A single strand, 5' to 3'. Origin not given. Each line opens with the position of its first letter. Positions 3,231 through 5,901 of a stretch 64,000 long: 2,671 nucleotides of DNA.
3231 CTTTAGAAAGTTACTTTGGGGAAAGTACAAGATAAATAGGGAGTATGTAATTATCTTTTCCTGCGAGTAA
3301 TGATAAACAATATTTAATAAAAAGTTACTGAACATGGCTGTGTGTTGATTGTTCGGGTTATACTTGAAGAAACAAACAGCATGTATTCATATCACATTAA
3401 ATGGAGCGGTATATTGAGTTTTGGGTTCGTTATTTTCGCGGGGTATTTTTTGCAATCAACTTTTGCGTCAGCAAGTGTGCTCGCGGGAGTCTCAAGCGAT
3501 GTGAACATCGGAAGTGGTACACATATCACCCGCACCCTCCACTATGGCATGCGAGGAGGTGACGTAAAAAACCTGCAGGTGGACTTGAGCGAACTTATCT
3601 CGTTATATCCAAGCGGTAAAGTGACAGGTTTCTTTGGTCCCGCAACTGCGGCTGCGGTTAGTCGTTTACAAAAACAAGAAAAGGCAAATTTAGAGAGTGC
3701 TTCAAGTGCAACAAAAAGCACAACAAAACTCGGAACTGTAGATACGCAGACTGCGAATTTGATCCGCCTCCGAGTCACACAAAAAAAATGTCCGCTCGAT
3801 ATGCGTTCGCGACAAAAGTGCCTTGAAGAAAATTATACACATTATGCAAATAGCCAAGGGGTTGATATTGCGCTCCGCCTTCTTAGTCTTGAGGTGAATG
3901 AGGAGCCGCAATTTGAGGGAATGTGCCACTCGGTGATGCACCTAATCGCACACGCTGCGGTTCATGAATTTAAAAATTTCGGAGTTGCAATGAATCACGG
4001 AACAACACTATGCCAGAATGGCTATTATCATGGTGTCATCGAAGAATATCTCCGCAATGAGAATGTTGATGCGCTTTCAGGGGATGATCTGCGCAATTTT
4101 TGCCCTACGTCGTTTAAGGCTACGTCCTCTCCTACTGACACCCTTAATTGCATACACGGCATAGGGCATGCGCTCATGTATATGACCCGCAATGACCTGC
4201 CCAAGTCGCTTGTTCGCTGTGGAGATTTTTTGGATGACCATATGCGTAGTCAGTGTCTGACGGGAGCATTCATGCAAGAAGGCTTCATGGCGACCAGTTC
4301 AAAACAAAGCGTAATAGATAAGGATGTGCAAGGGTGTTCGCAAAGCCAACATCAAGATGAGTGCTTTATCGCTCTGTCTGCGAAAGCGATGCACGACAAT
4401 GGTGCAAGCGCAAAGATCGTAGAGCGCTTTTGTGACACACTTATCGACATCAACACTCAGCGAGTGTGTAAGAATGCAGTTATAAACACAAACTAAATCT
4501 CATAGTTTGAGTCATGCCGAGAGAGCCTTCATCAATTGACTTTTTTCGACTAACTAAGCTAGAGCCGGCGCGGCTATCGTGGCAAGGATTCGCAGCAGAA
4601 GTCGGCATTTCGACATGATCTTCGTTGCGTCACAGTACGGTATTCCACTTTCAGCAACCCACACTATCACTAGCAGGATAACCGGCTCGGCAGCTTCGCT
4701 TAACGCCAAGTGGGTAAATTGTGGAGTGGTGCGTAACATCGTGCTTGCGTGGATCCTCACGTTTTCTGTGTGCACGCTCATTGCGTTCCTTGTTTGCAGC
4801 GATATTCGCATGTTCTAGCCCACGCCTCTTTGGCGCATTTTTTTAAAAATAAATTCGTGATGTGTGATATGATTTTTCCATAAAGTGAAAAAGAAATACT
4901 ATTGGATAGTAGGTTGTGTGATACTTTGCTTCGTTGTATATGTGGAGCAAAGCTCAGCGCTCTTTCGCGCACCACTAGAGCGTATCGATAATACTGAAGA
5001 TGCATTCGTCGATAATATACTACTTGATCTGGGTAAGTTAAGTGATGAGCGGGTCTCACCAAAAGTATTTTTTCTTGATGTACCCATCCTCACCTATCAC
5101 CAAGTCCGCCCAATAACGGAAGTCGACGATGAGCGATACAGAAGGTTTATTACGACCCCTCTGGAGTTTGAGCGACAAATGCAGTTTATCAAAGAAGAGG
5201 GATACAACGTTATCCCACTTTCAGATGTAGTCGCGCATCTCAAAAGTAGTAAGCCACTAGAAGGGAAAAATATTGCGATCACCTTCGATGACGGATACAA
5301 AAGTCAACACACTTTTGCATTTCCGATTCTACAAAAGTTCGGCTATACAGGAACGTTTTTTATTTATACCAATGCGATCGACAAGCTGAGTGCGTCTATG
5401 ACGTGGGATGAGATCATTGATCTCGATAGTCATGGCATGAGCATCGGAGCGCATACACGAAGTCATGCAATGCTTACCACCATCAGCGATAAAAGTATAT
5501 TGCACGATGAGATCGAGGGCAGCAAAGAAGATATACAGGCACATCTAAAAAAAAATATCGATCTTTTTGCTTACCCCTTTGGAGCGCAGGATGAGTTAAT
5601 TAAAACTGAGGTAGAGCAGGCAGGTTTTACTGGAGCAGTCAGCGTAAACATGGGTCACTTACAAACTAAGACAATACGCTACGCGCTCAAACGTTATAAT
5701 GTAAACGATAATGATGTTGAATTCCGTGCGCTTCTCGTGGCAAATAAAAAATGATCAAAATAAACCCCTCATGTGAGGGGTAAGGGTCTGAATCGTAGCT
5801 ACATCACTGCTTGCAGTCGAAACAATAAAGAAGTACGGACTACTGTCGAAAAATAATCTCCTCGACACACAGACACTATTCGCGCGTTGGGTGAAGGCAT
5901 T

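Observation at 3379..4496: Novel Cys/His-repeat exported domain, copy 1, fused to a peptidoglycan-binding domain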

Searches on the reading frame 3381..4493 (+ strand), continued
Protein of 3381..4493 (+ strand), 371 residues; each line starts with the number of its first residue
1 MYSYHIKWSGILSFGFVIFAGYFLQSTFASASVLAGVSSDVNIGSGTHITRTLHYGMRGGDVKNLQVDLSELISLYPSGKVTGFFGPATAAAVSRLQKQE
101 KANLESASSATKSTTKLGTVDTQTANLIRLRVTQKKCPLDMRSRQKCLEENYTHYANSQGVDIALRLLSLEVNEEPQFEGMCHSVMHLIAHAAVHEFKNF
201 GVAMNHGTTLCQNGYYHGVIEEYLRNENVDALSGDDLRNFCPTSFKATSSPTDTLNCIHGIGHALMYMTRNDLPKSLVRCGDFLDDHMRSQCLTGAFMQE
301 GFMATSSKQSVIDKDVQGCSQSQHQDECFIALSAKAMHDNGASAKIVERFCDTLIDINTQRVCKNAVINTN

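Call 81: find_encoding_contigs(protein=P0327, flank=8000, max_places=1)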
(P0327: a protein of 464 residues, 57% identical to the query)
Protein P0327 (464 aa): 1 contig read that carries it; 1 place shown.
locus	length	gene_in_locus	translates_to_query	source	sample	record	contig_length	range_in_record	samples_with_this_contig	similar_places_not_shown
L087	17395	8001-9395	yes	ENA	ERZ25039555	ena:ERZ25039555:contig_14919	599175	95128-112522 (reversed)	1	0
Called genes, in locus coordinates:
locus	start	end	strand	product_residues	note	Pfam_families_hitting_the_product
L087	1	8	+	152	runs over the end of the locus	-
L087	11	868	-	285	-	PF05721:PhyH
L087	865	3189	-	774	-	PF09347:DUF1989, PF01571:GCV_T, PF08669:GCV_T_C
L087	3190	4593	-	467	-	PF02771:Acyl-CoA_dh_N, PF02770:Acyl-CoA_dh_M (weak), PF08028:Acyl-CoA_dh_2, PF00441:Acyl-CoA_dh_1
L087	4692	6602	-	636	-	PF00270:DEAD, PF04851:ResIII (weak), PF00271:Helicase_C, PF16124:RecQ_Zn_bind, PF00570:HRDC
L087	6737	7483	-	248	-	PF00117:GATase, PF07722:Peptidase_C26 (faint)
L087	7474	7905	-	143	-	PF04828:GFA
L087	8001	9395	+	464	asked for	PF13442:Cytochrome_CBB3, PF00034:Cytochrom_C (faint)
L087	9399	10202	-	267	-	PF02219:MTHFR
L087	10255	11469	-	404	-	PF01571:GCV_T, PF08669:GCV_T_C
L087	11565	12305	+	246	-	PF01978:TrmB (faint), PF09339:HTH_IclR, PF12802:MarR_2 (weak), PF25213:HVO_A0261_N (weak), PF01614:IclR_C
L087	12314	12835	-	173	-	-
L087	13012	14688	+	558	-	PF01663:Phosphodiest, PF00884:Sulfatase (weak)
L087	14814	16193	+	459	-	PF00034:Cytochrom_C (weak), PF13442:Cytochrome_CBB3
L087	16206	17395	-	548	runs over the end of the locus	PF00732:GMC_oxred_N, PF05199:GMC_oxred_C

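Call 82: find_encoding_contigs(protein=P0196, flank=7000, max_places=2)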
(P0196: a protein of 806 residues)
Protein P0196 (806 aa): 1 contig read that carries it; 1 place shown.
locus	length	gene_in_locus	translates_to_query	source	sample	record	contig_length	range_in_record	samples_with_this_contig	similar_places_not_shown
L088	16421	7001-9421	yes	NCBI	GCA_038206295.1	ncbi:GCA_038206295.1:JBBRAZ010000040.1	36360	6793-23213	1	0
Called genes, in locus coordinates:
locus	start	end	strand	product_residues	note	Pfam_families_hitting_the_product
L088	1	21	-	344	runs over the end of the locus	PF01636:APH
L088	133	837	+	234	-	PF00085:Thioredoxin, PF14559:TPR_19, PF14561:TPR_20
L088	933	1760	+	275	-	PF14520:HHH_5 (faint), PF10531:SLBB, PF00633:HHH (weak), PF12836:HHH_3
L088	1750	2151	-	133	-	-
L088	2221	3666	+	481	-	PF03772:Competence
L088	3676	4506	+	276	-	PF00809:Pterin_bind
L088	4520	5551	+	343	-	PF21694:DNA_pol3_delta_C (weak)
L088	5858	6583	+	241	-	-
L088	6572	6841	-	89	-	PF01649:Ribosomal_S20p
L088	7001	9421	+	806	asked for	PF04234:CopC, PF05425:CopD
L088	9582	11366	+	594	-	PF00009:GTP_EFTU, PF01926:MMR_HSR1 (faint), PF03144:GTP_EFTU_D2 (weak), PF14492:EFG_III (weak), PF00679:EFG_C, PF06421:LepA_C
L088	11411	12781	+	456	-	-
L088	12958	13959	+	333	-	PF01628:HrcA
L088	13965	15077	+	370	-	PF00226:DnaJ, PF01556:DnaJ_C, PF00684:DnaJ_CXXCXGXG, PF27439:DnaJ_C_2 (weak)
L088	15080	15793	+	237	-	PF20260:PUA_4, PF04452:Methyltrans_RNA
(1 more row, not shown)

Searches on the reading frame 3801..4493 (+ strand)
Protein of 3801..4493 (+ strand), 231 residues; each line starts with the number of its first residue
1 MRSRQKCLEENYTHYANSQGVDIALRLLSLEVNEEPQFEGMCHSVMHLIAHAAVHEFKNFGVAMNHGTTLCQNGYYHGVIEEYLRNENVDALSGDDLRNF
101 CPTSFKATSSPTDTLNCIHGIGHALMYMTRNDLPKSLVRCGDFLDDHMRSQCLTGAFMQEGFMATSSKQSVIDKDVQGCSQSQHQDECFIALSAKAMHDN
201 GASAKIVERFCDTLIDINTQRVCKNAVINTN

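Call 11: find_homologous_proteins(query=window:3801-4493:+)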
Query window:3801-4493:+ (231 aa): 10 proteins with E <= 0.001 among 131 candidates.
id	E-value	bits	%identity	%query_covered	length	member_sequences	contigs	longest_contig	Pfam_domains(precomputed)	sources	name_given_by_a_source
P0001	7.5e-154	528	100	100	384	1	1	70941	PF01471.24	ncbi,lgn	-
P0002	1.9e-114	399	76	99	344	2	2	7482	PF01471.24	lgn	-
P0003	1.4e-111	390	74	100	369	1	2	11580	PF01471.24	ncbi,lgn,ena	-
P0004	2.4e-105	369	72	100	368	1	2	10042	PF01471.24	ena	-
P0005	8.5e-95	335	65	97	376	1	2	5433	PF01471.24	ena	-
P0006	1.3e-87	311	61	97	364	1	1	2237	PF01471.24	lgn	-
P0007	6.4e-69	250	52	97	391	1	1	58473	PF01471.24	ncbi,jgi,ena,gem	-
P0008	1.3e-67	246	50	98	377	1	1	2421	PF01471.24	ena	-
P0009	5.8e-64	234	46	100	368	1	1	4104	PF01471.24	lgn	-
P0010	9.1e-46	175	65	54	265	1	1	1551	PF01471.24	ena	-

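Call 26: find_encoding_contigs(protein=P0007, flank=6000, max_places=3)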
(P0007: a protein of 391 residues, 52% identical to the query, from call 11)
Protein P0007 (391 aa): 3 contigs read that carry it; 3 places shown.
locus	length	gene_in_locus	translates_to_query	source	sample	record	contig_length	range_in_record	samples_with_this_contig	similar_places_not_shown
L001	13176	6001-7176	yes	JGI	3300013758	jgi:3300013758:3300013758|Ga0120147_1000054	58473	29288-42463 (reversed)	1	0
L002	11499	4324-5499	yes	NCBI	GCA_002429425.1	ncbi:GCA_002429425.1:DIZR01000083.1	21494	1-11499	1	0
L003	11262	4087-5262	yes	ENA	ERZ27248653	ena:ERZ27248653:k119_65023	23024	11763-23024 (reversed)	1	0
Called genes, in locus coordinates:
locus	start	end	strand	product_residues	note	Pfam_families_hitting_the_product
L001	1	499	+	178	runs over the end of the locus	-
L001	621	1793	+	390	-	PF00871:Acetate_kinase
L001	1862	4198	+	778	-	-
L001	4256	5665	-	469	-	PF00033:Cytochrome_B (faint), PF13631:Cytochrom_B_N_2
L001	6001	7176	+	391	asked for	PF01471:PG_binding_1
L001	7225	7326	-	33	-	-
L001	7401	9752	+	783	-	PF00122:E1-E2_ATPase, PF00702:Hydrolase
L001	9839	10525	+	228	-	PF00535:Glycos_transf_2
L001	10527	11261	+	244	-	PF00535:Glycos_transf_2, PF10111:Glyco_tranf_2_2 (weak), PF13641:Glyco_tranf_2_3, PF13632:Glyco_trans_2_3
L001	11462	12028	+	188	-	PF04542:Sigma70_r2, PF08281:Sigma70_r4_2, PF04545:Sigma70_r4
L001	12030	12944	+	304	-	-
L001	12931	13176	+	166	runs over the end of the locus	-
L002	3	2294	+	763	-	?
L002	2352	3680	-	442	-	PF00033:Cytochrome_B (faint), PF13631:Cytochrom_B_N_2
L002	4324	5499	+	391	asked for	PF01471:PG_binding_1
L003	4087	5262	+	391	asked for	PF01471:PG_binding_1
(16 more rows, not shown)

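Call 27: find_encoding_contigs(protein=P0001, flank=6000, max_places=3)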
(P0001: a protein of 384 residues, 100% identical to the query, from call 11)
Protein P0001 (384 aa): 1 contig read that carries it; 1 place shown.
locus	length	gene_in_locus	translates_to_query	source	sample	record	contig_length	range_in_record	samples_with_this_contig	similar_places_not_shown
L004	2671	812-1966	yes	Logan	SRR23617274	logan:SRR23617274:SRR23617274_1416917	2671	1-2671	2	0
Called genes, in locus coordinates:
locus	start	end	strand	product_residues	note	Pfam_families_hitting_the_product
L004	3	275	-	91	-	?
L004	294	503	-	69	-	PF00072:Response_reg (weak)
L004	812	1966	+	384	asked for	PF01471:PG_binding_1 (weak)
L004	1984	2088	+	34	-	-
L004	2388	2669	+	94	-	?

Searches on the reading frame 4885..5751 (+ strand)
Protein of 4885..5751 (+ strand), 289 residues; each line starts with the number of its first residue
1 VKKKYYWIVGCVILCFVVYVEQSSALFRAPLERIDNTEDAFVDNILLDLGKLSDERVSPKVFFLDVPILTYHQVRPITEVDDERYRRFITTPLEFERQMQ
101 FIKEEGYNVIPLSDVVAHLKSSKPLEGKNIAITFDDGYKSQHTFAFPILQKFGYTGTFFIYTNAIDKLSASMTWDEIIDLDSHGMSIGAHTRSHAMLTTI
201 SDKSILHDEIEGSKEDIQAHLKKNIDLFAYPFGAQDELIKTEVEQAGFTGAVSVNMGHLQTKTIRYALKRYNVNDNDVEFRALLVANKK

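Call 20: search_protein_families(library=pfam, proteins=[window:4885-5751:+], max_evalue=0.001)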
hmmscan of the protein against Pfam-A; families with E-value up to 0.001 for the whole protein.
window:4885-5751:+ (289 aa): 1 family
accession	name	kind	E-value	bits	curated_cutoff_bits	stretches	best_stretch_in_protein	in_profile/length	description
PF01522.26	Polysacc_deac_1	-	1.4e-24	86.8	23.1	1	124-250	3-123/124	Polysaccharide deacetylase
